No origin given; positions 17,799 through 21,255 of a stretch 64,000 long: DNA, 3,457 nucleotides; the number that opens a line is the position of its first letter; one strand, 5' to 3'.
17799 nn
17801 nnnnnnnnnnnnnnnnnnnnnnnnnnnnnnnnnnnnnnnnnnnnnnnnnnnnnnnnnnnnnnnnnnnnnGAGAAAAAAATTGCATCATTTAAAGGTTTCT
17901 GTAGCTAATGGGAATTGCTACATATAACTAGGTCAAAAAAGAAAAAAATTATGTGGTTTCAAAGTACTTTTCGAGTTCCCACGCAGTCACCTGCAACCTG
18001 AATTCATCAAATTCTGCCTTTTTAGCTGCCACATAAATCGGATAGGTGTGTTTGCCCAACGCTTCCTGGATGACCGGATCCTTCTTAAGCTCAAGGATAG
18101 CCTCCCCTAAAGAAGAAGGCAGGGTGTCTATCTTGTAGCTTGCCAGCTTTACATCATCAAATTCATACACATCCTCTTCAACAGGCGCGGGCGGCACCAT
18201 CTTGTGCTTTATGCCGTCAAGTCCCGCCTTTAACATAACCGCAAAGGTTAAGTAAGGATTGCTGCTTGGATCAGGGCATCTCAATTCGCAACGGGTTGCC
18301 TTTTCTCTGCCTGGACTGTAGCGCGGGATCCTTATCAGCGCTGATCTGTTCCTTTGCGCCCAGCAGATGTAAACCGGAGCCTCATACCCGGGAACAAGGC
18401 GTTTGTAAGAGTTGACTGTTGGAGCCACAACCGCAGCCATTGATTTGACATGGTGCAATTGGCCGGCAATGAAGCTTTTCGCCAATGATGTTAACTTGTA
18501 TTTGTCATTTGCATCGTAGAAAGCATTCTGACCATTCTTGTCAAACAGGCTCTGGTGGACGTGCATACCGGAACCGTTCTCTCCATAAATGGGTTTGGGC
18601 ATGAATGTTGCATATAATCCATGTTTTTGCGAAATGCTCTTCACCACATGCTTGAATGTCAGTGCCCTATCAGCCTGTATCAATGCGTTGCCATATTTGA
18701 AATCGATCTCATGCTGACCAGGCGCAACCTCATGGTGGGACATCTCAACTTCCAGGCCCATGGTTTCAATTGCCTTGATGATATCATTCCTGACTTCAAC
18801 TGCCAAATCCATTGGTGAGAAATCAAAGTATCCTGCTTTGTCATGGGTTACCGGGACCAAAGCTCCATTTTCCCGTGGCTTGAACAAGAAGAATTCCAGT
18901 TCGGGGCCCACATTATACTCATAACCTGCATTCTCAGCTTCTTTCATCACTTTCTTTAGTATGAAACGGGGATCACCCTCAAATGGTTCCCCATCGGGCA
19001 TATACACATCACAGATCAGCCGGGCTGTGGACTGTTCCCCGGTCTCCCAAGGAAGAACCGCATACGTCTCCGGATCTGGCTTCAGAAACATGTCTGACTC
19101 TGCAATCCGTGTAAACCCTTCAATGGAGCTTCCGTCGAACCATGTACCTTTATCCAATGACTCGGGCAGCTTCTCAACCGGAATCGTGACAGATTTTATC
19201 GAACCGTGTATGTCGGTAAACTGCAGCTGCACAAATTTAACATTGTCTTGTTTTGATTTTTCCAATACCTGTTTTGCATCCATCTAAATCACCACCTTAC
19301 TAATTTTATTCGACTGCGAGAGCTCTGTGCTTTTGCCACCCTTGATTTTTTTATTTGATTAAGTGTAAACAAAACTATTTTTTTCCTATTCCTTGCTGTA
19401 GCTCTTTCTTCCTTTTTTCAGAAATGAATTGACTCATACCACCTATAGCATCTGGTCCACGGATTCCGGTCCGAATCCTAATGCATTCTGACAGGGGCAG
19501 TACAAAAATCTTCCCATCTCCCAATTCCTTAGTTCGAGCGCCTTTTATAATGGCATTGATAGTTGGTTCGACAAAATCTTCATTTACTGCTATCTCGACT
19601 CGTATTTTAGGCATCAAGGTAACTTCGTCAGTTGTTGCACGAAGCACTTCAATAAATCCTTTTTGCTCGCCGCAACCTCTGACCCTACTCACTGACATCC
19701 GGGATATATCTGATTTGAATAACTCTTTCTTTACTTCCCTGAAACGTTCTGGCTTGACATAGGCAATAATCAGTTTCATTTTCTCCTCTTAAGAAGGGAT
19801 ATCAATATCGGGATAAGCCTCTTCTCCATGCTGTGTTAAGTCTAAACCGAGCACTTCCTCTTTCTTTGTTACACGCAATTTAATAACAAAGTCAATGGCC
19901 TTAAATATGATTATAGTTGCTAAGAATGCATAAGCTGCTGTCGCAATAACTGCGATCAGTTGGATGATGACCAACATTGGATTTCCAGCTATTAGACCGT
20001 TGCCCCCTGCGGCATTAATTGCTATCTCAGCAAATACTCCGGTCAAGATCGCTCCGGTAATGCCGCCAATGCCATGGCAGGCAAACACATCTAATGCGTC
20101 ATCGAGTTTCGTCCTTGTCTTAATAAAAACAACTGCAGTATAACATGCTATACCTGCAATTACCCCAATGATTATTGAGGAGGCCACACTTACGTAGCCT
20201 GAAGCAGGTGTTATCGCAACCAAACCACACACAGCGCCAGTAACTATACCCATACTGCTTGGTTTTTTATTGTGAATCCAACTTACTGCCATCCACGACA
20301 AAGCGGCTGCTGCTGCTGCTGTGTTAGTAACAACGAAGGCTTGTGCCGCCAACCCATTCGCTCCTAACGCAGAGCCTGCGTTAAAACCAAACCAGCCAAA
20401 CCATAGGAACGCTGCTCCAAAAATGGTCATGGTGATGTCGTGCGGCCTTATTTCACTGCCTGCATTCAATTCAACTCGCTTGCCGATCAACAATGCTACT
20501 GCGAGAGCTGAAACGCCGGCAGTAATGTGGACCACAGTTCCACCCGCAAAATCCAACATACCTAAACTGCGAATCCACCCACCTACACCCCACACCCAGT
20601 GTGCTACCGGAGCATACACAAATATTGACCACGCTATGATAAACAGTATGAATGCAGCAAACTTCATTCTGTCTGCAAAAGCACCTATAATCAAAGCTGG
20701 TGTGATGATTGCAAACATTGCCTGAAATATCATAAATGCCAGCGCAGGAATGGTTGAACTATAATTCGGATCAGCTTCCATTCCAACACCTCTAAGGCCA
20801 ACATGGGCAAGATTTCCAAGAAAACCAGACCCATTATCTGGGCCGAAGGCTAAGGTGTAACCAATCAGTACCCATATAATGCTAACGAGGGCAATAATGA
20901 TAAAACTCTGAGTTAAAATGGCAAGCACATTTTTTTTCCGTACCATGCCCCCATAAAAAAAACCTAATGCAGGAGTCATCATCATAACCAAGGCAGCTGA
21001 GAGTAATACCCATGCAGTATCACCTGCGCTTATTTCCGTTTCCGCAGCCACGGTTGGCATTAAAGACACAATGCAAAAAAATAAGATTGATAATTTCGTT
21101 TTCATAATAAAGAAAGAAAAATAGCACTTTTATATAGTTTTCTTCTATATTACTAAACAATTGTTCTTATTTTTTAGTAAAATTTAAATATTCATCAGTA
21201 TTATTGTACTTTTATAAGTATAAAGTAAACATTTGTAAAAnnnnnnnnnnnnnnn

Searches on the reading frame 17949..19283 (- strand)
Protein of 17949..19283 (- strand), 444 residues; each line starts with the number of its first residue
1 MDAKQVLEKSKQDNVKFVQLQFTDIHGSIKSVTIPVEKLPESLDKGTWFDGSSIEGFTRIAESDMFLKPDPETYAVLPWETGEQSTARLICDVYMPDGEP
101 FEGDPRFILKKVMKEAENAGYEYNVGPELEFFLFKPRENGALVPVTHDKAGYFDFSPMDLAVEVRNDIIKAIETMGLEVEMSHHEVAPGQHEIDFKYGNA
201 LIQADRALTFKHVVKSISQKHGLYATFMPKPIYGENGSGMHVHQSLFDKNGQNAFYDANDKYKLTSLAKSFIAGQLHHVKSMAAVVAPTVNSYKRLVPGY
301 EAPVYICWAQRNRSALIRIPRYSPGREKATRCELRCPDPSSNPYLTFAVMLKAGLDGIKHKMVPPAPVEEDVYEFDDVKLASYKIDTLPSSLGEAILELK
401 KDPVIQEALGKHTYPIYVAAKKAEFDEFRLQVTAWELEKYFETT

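Call 16: search_protein_families(library=pfam, proteins=[window:17949-19283:-], max_evalue=0.001)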
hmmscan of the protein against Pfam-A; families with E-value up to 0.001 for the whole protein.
window:17949-19283:- (444 aa): 2 families
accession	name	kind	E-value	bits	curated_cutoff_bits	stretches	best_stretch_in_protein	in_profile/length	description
PF00120.29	Gln-synt_C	-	1.6e-135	452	24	1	103-440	2-344/344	Glutamine synthetase, catalytic domain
PF03951.24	Gln-synt_N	-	2.5e-33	114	33.4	1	14-96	1-82/82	Glutamine synthetase, beta-Grasp domain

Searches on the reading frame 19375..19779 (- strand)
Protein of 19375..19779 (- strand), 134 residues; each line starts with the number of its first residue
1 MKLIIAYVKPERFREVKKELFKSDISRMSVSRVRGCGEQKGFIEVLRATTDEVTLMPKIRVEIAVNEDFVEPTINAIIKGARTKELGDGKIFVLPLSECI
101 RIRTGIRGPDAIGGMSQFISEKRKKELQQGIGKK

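Call 16: search_protein_families(library=pfam, proteins=[window:19375-19779:-], max_evalue=0.001)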
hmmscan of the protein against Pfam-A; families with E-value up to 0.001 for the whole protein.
window:19375-19779:- (134 aa): 1 family
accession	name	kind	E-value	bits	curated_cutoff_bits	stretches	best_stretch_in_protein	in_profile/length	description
PF00543.27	P-II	-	2.3e-24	86.1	25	1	1-105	1-101/102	Nitrogen regulatory protein P-II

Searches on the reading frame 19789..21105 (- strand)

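Call 16: search_protein_families(library=pfam, proteins=[window:19789-21105:-], max_evalue=0.001)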
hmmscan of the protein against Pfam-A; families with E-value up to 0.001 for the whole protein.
window:19789-21105:- (438 aa): 1 family
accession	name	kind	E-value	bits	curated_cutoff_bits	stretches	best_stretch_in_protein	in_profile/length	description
PF00909.26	Ammonium_transp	-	5.3e-126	421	23.2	1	31-431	1-399/399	Ammonium Transporter Family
